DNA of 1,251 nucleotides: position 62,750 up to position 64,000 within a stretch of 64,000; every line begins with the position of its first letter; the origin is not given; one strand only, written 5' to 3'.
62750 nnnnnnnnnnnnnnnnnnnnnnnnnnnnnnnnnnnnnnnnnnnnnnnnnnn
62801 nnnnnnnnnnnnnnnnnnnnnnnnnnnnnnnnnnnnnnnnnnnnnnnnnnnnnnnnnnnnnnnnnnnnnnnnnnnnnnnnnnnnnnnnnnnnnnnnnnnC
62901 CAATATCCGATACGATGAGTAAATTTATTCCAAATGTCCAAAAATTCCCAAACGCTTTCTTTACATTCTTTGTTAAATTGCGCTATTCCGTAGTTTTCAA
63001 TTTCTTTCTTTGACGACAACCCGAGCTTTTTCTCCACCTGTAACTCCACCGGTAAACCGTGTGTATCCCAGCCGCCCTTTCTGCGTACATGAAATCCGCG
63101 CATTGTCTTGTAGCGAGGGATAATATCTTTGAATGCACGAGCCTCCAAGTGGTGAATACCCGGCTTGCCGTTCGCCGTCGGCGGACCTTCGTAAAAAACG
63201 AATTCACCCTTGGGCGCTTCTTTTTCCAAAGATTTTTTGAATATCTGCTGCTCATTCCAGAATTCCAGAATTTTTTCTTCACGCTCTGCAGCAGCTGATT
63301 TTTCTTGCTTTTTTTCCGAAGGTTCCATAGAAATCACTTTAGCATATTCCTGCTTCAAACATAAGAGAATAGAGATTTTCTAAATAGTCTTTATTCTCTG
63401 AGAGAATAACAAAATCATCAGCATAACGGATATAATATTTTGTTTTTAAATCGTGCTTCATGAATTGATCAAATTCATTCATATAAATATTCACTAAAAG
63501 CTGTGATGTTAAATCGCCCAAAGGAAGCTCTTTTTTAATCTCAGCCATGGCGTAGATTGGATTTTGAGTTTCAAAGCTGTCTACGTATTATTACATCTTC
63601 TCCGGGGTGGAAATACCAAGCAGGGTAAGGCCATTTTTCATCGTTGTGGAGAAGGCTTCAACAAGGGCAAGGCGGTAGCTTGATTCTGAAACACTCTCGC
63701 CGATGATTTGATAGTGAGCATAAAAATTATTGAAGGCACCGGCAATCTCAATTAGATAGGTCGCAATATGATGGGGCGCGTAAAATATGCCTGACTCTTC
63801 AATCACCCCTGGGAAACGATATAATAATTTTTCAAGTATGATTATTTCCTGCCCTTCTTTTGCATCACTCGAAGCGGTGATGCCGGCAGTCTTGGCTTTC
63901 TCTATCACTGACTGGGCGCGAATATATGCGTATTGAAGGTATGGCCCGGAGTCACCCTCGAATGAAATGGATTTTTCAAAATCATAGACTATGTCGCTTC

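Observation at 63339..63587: Reverse-transcriptase remnant wedged between argS and ileS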

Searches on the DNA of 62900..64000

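Call 53: search_rna_families(source=window, start=62900, end=64000, threshold=evalue, max_evalue=1)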
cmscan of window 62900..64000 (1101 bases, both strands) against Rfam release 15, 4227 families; matches with E-value up to 1: 1.
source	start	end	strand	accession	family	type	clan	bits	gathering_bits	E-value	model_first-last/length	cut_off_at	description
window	63216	63357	-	RF02111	IS009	Gene;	-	14.8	117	0.73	1-199/199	no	IS009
